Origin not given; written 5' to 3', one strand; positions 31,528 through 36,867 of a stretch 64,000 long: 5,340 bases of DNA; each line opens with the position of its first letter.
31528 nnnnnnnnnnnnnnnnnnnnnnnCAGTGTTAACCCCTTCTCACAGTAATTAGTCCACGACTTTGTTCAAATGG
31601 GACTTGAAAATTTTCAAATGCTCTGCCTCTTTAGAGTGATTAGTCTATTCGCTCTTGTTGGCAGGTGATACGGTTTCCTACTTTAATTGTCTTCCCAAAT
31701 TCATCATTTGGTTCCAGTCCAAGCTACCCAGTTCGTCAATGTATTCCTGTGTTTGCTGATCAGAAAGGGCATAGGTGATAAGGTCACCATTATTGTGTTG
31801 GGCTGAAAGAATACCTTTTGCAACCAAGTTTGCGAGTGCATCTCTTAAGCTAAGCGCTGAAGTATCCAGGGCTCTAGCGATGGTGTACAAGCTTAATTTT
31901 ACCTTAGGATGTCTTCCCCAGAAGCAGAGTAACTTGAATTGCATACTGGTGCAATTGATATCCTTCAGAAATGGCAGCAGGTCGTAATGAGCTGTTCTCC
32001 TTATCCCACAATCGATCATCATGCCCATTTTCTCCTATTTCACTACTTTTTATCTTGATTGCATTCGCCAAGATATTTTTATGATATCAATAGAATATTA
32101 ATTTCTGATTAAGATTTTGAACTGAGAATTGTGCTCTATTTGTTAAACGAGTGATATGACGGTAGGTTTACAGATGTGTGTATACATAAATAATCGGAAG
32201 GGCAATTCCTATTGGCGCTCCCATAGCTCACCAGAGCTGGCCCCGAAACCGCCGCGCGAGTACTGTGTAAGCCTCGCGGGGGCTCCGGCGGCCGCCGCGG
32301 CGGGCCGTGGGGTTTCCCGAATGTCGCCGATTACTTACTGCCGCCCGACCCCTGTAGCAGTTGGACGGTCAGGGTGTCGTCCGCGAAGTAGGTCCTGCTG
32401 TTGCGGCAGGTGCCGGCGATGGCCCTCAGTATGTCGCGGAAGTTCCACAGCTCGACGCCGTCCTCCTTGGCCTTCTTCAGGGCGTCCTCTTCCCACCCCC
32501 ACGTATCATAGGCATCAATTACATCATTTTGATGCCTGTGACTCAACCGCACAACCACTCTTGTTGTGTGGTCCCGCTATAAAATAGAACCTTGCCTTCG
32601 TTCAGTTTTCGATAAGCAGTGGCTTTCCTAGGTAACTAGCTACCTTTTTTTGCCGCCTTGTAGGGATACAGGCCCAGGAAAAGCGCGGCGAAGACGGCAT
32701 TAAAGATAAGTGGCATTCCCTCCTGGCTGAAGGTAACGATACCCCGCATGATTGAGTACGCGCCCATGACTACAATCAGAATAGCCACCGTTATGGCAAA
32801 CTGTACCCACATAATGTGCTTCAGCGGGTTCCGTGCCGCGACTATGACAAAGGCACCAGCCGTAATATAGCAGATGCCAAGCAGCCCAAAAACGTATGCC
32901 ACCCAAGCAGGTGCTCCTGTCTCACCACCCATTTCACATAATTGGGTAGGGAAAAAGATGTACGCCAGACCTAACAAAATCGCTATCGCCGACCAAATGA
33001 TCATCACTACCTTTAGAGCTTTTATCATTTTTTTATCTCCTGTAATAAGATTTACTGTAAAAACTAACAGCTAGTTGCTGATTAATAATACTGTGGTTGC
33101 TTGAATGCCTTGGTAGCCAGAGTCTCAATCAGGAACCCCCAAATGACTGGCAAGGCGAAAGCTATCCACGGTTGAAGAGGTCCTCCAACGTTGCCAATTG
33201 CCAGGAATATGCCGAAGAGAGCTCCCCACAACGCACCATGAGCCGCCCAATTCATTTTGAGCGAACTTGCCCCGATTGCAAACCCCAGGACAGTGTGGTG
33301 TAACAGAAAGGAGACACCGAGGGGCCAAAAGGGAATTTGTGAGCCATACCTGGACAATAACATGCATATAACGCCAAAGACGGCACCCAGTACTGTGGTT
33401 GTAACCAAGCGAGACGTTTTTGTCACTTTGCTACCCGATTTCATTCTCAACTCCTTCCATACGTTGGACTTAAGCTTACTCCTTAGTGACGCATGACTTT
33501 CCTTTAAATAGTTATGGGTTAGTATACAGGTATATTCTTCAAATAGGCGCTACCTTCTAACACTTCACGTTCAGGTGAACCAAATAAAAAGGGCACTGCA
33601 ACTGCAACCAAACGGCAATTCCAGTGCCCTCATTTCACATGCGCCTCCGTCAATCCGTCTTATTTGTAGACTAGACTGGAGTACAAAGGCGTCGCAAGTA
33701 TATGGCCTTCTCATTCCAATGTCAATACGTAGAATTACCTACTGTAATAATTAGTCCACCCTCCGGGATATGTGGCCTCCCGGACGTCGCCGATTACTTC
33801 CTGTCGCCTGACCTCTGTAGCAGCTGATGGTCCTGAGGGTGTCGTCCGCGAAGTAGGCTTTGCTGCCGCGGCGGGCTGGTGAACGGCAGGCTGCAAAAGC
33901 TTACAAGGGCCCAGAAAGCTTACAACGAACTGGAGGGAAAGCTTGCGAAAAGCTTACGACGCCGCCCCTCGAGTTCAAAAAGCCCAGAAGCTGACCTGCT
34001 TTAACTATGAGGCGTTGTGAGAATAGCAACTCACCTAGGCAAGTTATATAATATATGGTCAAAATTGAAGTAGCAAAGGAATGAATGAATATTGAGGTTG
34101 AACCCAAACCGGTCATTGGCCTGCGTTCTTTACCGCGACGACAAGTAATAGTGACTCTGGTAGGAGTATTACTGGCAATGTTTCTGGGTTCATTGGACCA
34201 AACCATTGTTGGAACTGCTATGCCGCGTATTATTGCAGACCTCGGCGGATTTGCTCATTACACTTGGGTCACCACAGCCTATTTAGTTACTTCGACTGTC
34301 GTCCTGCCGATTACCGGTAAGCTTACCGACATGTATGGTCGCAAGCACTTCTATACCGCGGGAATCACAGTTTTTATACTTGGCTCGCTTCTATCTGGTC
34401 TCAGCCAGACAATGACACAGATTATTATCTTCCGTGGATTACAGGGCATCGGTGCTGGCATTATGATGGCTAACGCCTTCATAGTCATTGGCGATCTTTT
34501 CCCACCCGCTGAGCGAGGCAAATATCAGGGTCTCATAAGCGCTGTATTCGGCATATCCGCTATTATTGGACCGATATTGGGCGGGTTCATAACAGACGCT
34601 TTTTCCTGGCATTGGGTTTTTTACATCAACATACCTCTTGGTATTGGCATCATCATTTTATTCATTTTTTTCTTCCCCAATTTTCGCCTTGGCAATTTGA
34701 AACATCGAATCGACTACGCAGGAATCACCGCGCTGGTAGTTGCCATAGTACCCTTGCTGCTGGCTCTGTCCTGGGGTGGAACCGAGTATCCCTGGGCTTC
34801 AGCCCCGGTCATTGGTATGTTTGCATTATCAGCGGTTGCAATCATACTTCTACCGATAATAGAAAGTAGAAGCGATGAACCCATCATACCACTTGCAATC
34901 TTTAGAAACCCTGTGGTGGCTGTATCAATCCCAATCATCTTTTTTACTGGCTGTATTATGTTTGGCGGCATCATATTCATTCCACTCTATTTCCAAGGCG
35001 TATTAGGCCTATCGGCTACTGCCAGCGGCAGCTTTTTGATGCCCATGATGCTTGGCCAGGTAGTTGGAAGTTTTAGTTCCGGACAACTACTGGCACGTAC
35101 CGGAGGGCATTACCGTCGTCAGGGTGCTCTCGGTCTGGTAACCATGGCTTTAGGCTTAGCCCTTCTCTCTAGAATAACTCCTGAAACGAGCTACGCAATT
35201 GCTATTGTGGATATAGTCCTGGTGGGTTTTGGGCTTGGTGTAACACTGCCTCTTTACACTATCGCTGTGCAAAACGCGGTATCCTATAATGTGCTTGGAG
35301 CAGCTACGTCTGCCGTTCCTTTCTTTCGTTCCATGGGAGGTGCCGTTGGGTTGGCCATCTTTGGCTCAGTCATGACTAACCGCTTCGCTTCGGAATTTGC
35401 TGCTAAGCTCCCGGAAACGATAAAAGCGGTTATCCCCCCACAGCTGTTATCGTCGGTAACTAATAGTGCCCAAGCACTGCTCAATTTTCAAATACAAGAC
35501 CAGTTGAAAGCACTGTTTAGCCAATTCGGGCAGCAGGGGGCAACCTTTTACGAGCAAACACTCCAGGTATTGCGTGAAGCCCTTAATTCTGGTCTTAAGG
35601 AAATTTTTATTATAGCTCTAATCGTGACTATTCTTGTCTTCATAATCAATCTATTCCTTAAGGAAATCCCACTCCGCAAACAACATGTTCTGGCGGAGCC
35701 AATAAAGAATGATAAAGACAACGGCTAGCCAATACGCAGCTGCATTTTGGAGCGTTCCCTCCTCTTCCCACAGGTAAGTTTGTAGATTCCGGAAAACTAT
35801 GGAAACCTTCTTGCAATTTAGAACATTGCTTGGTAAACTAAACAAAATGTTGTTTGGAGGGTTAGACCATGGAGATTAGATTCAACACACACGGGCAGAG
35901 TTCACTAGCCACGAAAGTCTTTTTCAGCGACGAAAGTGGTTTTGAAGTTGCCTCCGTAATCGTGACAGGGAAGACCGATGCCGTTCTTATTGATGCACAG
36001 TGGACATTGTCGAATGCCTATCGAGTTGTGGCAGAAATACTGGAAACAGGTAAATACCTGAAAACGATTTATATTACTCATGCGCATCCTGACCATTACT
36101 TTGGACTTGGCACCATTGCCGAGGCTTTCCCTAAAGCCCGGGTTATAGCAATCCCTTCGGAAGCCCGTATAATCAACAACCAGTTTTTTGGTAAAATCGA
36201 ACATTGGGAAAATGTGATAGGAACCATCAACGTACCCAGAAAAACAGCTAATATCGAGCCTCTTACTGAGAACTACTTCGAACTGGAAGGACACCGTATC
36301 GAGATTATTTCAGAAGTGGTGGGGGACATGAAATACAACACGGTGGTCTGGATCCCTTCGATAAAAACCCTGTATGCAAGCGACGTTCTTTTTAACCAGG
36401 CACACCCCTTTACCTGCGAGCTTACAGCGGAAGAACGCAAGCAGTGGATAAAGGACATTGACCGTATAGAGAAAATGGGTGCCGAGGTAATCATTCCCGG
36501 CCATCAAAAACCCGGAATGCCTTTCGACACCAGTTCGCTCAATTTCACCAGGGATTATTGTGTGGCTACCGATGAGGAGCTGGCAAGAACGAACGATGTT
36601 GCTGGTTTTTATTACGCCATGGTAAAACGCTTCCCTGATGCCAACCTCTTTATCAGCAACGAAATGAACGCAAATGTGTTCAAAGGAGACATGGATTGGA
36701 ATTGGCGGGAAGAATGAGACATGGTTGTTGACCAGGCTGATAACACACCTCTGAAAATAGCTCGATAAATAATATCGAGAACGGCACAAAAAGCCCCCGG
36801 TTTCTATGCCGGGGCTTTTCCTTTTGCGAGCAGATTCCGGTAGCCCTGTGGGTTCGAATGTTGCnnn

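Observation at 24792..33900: Hotspot of degenerate tRNA-3'-end (att-like) fragments and a modular multicopy repeat family downstream of the island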

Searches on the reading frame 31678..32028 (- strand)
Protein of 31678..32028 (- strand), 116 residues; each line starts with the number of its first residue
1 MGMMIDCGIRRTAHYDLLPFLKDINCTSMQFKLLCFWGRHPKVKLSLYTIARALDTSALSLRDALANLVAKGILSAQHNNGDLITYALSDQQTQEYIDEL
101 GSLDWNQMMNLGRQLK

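Call 11: search_protein_families(library=pfam, proteins=[window:31678-32028:-], max_evalue=0.01)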
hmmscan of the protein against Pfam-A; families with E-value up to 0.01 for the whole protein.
window:31678-32028:- (116 aa): 2 families
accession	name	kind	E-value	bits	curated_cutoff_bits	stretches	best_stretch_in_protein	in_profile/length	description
PF00392.27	GntR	-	0.00013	22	27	1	44-81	23-61/64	Bacterial regulatory proteins, gntR family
PF07848.18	PaaX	-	0.0099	16.5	24.8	0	46-91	25-69/70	PaaX-like protein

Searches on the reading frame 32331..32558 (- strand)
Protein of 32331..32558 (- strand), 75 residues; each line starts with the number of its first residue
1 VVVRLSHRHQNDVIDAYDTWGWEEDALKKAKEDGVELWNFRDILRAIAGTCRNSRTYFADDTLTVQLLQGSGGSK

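Call 11: search_protein_families(library=pfam, proteins=[window:32331-32558:-], max_evalue=0.01)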
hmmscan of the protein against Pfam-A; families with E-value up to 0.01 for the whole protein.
window:32331-32558:- (75 aa): 0 families

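Call 12: search_protein_families(library=ncbifam, proteins=[window:32331-32558:-], max_evalue=0.001)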
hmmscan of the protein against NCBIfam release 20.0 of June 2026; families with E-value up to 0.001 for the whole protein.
window:32331-32558:- (75 aa): 0 families

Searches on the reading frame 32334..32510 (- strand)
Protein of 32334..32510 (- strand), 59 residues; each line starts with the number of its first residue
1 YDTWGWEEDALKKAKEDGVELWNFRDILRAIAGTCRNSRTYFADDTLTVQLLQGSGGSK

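Call 13: find_homologous_proteins(query=window:32334-32510:-, max_evalue=0.01)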
Query seq(59 aa): no candidate shares three 5-residue words with the query. No homologue found.

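Call 21: search_dna_similar(query=window:32334-32510:-, collection=plasmids, mode=protein, max_evalue=1)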
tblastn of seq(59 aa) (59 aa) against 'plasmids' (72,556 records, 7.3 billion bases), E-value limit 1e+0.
Records with a match: 1; places in all: 1; records where one place covers at least 80% of the query: 1.
Best place of each record, by identity: <60% 1.
By first word of the organism name: Vibrio 1.
By predicted mobility (MOB-suite, as given by PLSDB): conjugative 1.
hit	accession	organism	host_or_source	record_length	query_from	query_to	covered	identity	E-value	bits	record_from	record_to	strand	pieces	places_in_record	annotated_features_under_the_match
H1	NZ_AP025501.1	Vibrio lentus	-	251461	8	56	83%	36.0%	1e+0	33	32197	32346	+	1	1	traN: type-F conjugative transfer system mating-pair stabilization protein ...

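Call 22: search_dna_similar(query=window:32334-32510:-, collection=phages, mode=protein, max_evalue=1)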
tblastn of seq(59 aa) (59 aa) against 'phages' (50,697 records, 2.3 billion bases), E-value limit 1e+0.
Records with a match: 1; places in all: 1; records where one place covers at least 80% of the query: 0.
Best place of each record, by identity: <60% 1.
By first word of the organism name: Monoglobales 1.
By host as written in the record: Monoglobales 1.
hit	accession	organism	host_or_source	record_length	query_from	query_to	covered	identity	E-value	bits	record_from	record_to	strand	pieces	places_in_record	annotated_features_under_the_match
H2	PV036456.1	Monoglobales phage CHVD 5762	Monoglobales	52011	20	56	63%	40.5%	1e-1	34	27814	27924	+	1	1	hypothetical protein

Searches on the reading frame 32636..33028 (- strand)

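Call 11: search_protein_families(library=pfam, proteins=[window:32636-33028:-], max_evalue=0.01)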
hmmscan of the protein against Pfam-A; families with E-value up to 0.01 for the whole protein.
window:32636-33028:- (130 aa): 2 families
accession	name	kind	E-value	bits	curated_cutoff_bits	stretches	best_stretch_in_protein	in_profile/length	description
PF20337.3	DUF6632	-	0.0016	18.9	27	1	3-94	5-93/137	Family of unknown function (DUF6632)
PF00115.25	COX1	-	0.0031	16.9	34.8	1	7-119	48-170/436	Cytochrome C and Quinol oxidase polypeptide I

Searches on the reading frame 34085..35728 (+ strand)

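Call 12: search_protein_families(library=ncbifam, proteins=[window:34085-35728:+], max_evalue=0.001)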
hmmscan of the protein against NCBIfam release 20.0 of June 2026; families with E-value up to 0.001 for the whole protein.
window:34085-35728:+ (547 aa): 60 families (the best 25 are shown)
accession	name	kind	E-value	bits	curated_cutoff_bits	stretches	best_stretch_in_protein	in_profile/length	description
TIGR00711.1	efflux_EmrB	subfamily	4.4e-81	273.1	230.2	1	22-525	1-485/485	DHA2 family efflux MFS transporter permease subunit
NF000095.1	tet_MFS_OtrB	exception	4.3e-72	243.4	999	1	17-438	20-445/563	oxytetracycline resistance efflux MFS transporter OtrB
NF000009.1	tet_MFS_Tcr3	exception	3.3e-71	240.4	1000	1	16-437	24-449/512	tetracycline efflux MFS transporter Tcr3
NF040895.2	MFS_effux_SdrM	equivalog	8.2e-55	186.7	550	1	22-433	5-407/441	multidrug efflux MFS transporter SdrM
NF000391.1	EmrB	exception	6.7e-50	170.2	925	1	21-451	9-438/501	multidrug efflux MFS transporter permease subunit EmrB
NF000025.1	MFS_efflux_tcmA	exception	1.3e-47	162.7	999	1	8-461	15-462/538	tetracenomycin C efflux MFS transporter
NF000060.1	MFS_efflux_LmrB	exception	4.6e-36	124.7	800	1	20-460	14-453/479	lincomycin efflux MFS transporter Lmr(B)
NF007799.0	PRK10504.1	subfamily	5.9e-36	124.4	426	1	27-369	14-348/471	multidrug transporter subunit MdtD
NF011571.1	PRK14995.1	subfamily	2.3e-33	115.7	701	1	23-463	6-442/493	SmvA family efflux MFS transporter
NF000031.1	MFS_efflux_LmrA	exception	4e-28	98.4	850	1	19-429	27-436/484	lincomycin efflux MFS transporter Lmr(A)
NF012180.1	tet_MFS_43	exception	2.4e-26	92.8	999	1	19-431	17-428/484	tetracycline efflux MFS transporter Tet(43)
TIGR00880.1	2_A_01_02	superfamily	1.5e-25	89.9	131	1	66-198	7-139/141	multidrug resistance protein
NF012169.0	qepA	equivalog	1.8e-25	89.6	1075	1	18-431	17-423/511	fluoroquinolone efflux MFS transporter QepA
NF033896.2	MFS_LfrA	equivalog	1.2e-23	83.5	825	1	16-437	14-431/504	efflux MFS transporter LfrA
NF000089.1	qac_MFS_AB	exception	2.5e-23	82.7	900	1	23-430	19-425/514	QacA/B family quaternary ammonium compound efflux MFS transporter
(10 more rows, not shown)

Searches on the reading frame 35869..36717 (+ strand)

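Call 92: search_protein_families(library=pfam, proteins=[window:35869-36717:+], max_evalue=0.001)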
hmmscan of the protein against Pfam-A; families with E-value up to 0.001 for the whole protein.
window:35869-36717:+ (282 aa): 3 families
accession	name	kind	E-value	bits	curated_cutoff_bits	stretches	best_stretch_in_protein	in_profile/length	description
PF00753.33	Lactamase_B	-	3e-14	53.9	22.7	1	27-212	6-196/196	Metallo-beta-lactamase superfamily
PF12706.13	Lactamase_B_2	-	5.4e-05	23.3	27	1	39-106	3-74/200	Beta-lactamase superfamily domain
PF19583.5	ODP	-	0.00082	19.7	27.2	0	29-195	5-158/194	ODP family beta lactamase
